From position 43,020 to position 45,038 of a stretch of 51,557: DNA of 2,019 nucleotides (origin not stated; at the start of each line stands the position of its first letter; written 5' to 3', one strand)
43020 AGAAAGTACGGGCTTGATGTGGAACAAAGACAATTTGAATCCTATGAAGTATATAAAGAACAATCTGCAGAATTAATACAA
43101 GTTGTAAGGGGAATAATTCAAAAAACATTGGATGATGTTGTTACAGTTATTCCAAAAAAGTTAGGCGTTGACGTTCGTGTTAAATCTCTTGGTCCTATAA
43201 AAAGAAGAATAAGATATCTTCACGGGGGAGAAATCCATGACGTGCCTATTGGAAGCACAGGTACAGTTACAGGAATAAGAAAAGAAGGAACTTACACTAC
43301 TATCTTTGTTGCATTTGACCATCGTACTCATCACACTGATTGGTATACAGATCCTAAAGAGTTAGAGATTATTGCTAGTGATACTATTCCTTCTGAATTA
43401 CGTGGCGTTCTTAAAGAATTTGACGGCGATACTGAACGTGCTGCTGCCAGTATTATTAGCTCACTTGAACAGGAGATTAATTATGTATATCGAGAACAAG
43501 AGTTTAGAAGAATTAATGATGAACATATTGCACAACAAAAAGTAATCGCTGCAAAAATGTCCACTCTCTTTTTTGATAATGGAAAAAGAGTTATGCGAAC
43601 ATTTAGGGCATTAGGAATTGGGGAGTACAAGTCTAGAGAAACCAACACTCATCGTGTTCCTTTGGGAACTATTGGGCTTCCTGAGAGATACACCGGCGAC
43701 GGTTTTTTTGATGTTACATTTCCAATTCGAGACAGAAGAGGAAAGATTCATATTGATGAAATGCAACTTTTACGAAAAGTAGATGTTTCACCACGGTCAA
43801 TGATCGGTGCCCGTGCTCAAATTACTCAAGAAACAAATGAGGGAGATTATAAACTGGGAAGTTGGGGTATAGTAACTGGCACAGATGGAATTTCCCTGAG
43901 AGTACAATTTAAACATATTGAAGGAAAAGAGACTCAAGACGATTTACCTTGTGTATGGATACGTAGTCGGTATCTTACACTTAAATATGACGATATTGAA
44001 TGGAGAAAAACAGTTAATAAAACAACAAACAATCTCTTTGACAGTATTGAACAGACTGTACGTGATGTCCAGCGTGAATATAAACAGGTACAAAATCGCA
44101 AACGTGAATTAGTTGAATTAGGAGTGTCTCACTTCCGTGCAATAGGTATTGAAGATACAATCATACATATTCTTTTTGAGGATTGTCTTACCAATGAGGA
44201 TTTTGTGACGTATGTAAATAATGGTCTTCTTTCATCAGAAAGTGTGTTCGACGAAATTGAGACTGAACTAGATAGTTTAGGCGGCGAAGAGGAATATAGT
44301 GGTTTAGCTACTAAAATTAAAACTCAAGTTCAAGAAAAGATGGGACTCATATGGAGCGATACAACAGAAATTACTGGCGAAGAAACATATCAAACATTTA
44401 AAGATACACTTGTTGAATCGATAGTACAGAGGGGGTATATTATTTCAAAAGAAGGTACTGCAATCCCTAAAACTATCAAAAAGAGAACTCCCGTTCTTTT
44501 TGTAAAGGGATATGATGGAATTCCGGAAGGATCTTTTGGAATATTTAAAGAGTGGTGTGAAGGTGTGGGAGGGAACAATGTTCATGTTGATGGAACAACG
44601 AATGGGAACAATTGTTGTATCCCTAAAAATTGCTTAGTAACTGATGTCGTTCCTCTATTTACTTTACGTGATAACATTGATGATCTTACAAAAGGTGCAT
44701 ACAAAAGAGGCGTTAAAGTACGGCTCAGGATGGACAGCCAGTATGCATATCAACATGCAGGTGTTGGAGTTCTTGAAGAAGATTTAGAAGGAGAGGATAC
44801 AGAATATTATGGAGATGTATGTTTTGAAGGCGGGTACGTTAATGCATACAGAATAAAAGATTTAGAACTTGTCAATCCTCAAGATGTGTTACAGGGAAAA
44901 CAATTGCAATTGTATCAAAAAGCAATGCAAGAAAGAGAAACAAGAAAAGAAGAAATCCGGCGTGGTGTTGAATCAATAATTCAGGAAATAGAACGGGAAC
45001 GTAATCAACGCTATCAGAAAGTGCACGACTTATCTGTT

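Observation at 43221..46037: A repeated composite module (helical E-x-F/Y-x-x-F/Y segment plus small beta-barrel-like unit) shared by the 1239-aa protein and the N-terminus of the radical SAM enzyme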

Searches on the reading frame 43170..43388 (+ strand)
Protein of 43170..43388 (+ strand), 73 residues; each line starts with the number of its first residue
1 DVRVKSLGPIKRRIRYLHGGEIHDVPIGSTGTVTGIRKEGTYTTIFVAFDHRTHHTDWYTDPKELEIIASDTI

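Call 58: search_protein_families(library=pfam, proteins=[window:43170-43388:+], max_evalue=10)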
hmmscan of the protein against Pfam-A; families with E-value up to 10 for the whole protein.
window:43170-43388:+ (73 aa): 2 families
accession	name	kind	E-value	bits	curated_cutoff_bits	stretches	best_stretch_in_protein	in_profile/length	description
PF18129.7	SH3_12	-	0.00069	20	26.2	1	13-52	8-43/69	Xrn1 SH3-like domain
PF18346.7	SH3_15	-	0.12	13.1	24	1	27-65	34-67/67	Mind bomb SH3 repeat domain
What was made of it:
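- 43161..43376 (+): Barrel b0 (A 575-646), a canonical barrel related to Pfam SH3_15. Weak Pfam hits: SH3_12 7e-4, SH3_15 0.12 (call 58).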

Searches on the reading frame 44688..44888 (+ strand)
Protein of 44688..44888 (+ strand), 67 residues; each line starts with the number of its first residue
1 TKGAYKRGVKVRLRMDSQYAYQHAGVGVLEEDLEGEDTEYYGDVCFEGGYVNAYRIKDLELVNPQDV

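Call 58: search_protein_families(library=pfam, proteins=[window:44688-44888:+], max_evalue=10)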
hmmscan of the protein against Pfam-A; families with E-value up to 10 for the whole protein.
window:44688-44888:+ (67 aa): 0 families

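Call 102: search_solved_structures(query=A12, max_evalue=10, show_alignments=4)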
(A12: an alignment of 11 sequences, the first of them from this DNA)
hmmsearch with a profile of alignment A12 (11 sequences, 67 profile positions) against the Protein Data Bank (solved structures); distinct sequences matched with E-value up to 10: 60.
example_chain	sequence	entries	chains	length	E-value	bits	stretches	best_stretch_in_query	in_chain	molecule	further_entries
7ewk_E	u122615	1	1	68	5e-05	26.4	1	6-59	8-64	Photosystem I reaction center subunit E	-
9xj9_E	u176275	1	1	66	6.4e-05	26.1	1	6-59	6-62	Photosystem I reaction center subunit IV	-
9xj1_E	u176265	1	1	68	7e-05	26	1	6-59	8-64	Photosystem I reaction center subunit IV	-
4y28_E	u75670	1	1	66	0.0001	25.4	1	6-60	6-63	Photosystem I reaction center subunit IV A, chloroplastic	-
4rku_E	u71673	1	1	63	0.00014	25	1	6-60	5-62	Photosystem I reaction center subunit IV B, chloroplastic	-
3dkm_A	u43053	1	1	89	0.0003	23.9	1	20-57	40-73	E3 ubiquitin-protein ligase HECTD1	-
7ew6_E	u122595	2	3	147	0.00038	23.6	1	6-59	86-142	Photosystem I reaction center subunit IV, chloroplastic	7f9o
4kt0_E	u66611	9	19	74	0.00043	23.4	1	4-53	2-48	Photosystem I reaction center subunit IV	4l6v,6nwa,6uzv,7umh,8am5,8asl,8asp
2dk3_A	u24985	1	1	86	0.0005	23.2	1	20-57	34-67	E3 ubiquitin-protein ligase HECTD1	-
1gxi_E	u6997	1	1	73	0.00053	23.2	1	5-53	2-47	PHOTOSYSTEM I REACTION CENTER SUBUNIT IV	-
8bcv_E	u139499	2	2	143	0.00054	23.1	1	6-59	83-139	Photosystem I reaction center subunit IV | Photosystem I reaction center subunit IV A, chloroplastic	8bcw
6ly5_e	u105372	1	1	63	0.00073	22.7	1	6-59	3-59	PsaE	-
5l8r_E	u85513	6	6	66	0.00076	22.7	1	6-60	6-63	Putative uncharacterized protein | PsaE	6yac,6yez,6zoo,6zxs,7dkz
4xk8_E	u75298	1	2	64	0.00077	22.6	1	6-59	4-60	Putative uncharacterized protein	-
3lw5_E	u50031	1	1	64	0.00099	22.3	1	6-59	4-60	Putative uncharacterized protein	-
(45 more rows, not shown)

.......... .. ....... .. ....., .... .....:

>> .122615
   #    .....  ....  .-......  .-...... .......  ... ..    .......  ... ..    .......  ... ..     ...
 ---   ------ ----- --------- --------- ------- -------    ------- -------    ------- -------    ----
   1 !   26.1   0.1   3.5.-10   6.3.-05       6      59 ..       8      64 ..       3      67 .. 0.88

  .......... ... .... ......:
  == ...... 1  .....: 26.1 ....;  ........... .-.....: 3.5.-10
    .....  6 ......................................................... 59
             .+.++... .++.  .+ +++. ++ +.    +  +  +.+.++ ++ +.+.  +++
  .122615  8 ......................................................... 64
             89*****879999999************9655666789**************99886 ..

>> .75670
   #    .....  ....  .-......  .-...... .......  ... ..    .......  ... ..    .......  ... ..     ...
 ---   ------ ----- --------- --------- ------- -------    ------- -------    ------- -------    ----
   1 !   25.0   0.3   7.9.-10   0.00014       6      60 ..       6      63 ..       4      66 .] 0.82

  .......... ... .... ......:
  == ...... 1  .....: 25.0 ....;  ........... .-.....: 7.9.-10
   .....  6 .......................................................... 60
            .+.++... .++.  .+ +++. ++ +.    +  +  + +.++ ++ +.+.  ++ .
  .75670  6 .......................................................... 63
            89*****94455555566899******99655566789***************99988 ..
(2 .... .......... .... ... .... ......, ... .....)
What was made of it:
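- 44700..44876 (+): Barrel b4 (A 1088-1146), resembling PsaE and MIB/HERC2 domains ('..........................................'). Family profile against solved structures: PsaE 5e-5, HECTD1 MIB domain 3e-4 (call 102).
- Closest known: MIB/HERC2 domain. Same: The b4 profile hits HECTD1 at 3e-4 (call 102).
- Closest known: PsaE, photosystem I subunit IV. Same: It gives the best sequence match to b4: E 5e-5 over nearly the full length, with the same SH3-like barrel (call 102).
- The b4 profile hits PsaE at 5e-5 and the HECTD1 MIB domain at 3e-4 (call 102).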

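Call 103: search_protein_families(library=pfam, alignment_id=A12, max_evalue=10)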
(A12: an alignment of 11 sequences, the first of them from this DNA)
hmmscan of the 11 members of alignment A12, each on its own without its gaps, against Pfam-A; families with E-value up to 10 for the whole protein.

A. member 1, seq(67 aa): 0 families

B. families by the number of members that match (of 11 scanned): 3 families
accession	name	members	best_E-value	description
PF06701.19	MIB_HERC2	1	0.049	Mib_herc2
PF21469.2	BH1974-like_central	1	0.081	BH1974-like, central domain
PF02427.23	PSI_PsaE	1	0.11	Photosystem I reaction centre subunit IV / PsaE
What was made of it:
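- On Pfam MIB_HERC2 (PF06701): Pfam MIB_HERC2 scores 0.049 in one of 11 members (call 103).
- Closest known: MIB/HERC2 domain. Different: The Pfam MIB_HERC2 match is 0.049 in one of 11 members (call 103).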
